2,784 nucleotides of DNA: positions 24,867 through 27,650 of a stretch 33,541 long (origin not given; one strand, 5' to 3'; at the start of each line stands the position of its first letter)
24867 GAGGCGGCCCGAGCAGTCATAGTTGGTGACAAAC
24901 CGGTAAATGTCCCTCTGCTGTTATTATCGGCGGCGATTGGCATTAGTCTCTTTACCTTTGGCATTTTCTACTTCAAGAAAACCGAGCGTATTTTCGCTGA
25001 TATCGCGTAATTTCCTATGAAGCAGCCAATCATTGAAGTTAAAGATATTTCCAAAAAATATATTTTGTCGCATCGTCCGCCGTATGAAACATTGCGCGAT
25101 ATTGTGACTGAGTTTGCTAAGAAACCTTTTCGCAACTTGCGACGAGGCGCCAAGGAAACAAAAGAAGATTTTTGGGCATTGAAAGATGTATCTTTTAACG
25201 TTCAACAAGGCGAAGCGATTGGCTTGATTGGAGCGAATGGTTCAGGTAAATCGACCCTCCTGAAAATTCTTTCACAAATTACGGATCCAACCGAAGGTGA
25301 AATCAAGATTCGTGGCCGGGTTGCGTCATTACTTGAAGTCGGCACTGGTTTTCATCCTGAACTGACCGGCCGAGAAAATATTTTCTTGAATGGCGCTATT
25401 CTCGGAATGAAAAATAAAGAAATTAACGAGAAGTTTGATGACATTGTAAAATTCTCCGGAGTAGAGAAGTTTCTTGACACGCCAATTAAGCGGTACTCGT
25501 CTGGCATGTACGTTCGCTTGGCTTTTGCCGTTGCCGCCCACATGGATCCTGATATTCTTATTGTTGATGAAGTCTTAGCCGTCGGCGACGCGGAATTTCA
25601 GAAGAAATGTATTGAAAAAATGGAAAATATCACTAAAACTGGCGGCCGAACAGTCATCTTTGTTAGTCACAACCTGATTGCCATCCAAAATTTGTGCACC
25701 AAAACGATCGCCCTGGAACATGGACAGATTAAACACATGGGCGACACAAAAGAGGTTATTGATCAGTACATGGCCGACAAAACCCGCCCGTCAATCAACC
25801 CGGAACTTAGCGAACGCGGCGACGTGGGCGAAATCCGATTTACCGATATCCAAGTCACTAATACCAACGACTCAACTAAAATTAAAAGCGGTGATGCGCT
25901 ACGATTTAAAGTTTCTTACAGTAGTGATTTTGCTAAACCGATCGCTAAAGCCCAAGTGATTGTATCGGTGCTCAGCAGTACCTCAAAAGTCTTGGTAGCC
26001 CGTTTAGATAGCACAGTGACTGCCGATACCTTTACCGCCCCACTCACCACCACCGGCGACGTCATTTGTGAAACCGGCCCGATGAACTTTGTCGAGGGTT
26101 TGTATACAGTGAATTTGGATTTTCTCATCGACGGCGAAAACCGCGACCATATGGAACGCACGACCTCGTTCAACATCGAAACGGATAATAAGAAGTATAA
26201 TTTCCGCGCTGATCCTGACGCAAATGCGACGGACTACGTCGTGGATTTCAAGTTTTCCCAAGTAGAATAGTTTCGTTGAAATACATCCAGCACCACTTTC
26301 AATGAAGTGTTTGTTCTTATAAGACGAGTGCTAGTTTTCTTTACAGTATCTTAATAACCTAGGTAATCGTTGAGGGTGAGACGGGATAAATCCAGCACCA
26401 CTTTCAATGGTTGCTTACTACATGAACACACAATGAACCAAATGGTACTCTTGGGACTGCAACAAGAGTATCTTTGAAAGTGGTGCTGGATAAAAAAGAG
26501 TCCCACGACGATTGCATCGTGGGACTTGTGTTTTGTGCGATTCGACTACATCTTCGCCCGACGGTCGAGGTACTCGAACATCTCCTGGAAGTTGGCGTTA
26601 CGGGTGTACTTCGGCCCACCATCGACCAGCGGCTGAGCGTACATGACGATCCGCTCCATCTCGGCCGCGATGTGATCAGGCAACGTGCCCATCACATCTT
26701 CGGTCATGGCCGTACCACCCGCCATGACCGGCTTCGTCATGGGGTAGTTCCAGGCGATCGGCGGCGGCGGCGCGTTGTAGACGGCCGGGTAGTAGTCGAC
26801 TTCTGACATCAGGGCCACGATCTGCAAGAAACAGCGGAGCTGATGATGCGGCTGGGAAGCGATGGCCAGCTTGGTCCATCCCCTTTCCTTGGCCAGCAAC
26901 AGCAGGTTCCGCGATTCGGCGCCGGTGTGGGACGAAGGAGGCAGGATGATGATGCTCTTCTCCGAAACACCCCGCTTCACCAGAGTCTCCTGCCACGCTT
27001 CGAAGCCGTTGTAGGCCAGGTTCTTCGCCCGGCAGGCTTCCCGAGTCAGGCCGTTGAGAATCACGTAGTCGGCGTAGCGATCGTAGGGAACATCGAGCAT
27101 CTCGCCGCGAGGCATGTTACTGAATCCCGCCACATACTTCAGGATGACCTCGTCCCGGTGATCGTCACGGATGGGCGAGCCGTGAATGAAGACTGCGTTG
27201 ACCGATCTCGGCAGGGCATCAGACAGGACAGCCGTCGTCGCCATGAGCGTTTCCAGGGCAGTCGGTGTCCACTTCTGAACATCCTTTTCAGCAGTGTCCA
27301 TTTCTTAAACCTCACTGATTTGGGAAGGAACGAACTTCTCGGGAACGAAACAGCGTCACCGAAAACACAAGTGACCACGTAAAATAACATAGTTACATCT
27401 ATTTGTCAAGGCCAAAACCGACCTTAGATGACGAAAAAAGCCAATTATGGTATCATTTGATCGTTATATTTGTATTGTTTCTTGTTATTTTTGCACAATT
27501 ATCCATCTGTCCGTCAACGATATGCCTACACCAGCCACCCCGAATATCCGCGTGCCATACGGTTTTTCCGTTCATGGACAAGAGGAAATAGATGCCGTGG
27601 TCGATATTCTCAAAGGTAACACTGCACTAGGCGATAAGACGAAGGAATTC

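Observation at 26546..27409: High-GC YdcF/DUF218-like gene inserted antisense into a co-directional glycan locus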

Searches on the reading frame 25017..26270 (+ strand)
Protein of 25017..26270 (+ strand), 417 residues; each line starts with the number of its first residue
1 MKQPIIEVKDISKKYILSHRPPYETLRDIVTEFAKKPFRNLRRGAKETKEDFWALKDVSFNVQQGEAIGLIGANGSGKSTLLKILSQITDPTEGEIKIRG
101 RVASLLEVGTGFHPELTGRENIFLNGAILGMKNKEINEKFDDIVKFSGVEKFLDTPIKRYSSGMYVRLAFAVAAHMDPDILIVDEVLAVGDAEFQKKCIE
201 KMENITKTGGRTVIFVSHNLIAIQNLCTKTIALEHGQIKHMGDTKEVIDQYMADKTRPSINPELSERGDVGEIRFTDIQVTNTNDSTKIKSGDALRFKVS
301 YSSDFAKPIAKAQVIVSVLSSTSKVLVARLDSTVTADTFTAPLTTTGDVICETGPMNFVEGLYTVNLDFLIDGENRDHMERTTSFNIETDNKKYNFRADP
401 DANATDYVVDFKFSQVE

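Call 4: search_protein_families(library=pfam, proteins=[window:25017-26270:+], max_evalue=0.1)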
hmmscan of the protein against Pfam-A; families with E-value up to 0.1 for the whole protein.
window:25017-26270:+ (417 aa): 8 families
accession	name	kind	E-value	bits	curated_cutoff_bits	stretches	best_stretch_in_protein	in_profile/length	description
PF00005.33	ABC_tran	-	1.2e-24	87.9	25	1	55-186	1-135/137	ABC transporter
PF13304.12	AAA_21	-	2e-07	31.8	27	1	69-99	3-26/304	AAA domain, putative AbiEii toxin, Type IV TA system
PF13555.12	AAA_29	-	0.001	19.2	27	1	59-83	16-40/61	P-loop containing region of AAA domain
PF13476.12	AAA_23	-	0.0027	18.8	27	1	67-232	21-123/201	AAA domain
PF13175.12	AAA_15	-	0.0057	16.7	32.1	1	54-92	13-50/374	AAA ATPase domain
PF00004.35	AAA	-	0.017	16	21.2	0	70-215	3-106/131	ATPase family associated with various cellular activities (AAA)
PF13521.12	AAA_28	-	0.044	14.4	27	0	68-88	2-22/164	AAA domain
PF02463.25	SMC_N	-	0.055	13.3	40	0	67-83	26-42/220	RecF/RecN/SMC N terminal domain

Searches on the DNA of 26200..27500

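Call 63: search_rna_families(source=window, start=26200, end=27500, threshold=evalue, max_evalue=1)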
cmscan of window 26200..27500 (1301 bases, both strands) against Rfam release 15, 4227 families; matches with E-value up to 1: 1.
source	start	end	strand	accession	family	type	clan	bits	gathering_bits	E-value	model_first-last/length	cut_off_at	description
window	26389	26492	+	RF04133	MIR2646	Gene; miRNA;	-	16.8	245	0.71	1-256/256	no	MIR2646 microRNA precursor family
